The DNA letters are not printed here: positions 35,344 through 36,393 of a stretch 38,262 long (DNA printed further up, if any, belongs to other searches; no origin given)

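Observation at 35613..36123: A zeta-toxin-like P-loop kinase domain is embedded in the 1647-aa virion protein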

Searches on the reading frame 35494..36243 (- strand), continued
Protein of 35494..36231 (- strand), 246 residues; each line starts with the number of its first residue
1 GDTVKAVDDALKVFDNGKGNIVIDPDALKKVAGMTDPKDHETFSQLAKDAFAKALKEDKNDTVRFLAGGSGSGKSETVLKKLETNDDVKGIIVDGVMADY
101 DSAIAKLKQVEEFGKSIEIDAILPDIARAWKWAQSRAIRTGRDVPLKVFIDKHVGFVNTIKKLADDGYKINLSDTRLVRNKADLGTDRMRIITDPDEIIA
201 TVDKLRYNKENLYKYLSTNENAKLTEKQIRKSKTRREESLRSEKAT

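Call 71: fold_search(model_id=the predicted structure, library=viral)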
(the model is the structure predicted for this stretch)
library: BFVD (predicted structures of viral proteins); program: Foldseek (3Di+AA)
matches with E <= 10: 928; with E <= 0.001: 29
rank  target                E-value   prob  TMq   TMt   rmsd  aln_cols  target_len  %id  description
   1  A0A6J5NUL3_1          1.1e-10  1.00  0.65  0.18   5.9       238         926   20  Uncharacterized protein [uncultured Caudovirales phage]
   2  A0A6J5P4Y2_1          3.9e-10  1.00  0.68  0.15   3.8       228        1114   21  Uncharacterized protein [uncultured Caudovirales phage]
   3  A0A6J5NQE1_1          5.0e-10  1.00  0.65  0.21   6.6       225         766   23  Zeta toxin domain containing protein [uncultured Caudovirales phage]
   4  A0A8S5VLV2            1.9e-07  1.00  0.53  0.30  11.2       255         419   18  (no name in the UniProt tables at hand)
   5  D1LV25                2.0e-07  1.00  0.48  0.13  11.5       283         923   16  (no name in the UniProt tables at hand)
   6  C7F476                5.0e-07  1.00  0.53  0.10   5.4       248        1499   16  (no name in the UniProt tables at hand)
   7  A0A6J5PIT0            1.4e-06  1.00  0.49  0.18  11.1       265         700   18  Zeta toxin domain containing protein [uncultured Caudovirales phage]
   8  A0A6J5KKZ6            1.8e-06  1.00  0.48  0.24   9.1       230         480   17  Zeta toxin domain containing protein [uncultured Caudovirales phage]
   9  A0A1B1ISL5            5.2e-06  1.00  0.49  0.28  10.9       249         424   13  (no name in the UniProt tables at hand)
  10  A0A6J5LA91            1.5e-05  1.00  0.41  0.20   7.8       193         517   17  Zeta toxin domain containing protein [uncultured Caudovirales phage]
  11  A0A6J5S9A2            1.6e-05  1.00  0.47  0.11   9.4       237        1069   13  Zeta toxin domain containing protein [uncultured Caudovirales phage]
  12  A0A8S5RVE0            1.9e-05  1.00  0.46  0.32   9.3       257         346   13  Zeta toxin [Siphoviridae sp. ctHip2]
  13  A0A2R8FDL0            3.3e-05  1.00  0.55  0.46   9.1       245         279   15  P-loop containing nucleoside triphosphate hydrolase [Brazilian cedratvirus IHUMI]
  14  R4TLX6                3.7e-05  1.00  0.48  0.10  13.3       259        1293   14  (no name in the UniProt tables at hand)
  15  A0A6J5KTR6            5.0e-05  1.00  0.47  0.29  19.6       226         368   18  AAA domain containing protein [uncultured Caudovirales phage]
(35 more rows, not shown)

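Call 82: search_protein_families(library=ncbifam, proteins=[window:35530-36207:-], max_evalue=0.01)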
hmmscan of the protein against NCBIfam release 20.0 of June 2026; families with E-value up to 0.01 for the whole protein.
window:35530-36207:- (226 aa): 0 families

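Call 86: search_dna_similar(query=window:35530-36207:-, collection=plasmids, mode=protein, max_rows=20, max_evalue=0.001)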
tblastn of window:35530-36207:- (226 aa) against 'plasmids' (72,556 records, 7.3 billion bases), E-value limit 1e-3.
Records with a match: 1; places in all: 1; records where one place covers at least 80% of the query: 0.
Best place of each record, by identity: <60% 1.
By first word of the organism name: Pandoraea 1.
By predicted mobility (MOB-suite, as given by PLSDB): non-mobilizable 1.
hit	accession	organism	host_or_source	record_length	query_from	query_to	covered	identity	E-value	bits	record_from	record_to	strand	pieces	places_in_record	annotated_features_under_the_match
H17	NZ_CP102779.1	Pandoraea commovens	Homo sapiens,tracheobronchial secretion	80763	32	156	55%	28.1%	3e-5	52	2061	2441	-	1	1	zeta toxin family protein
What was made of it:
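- Tried and rejected: PLSDB plasmids gave one weak zeta-family hit (call 86).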
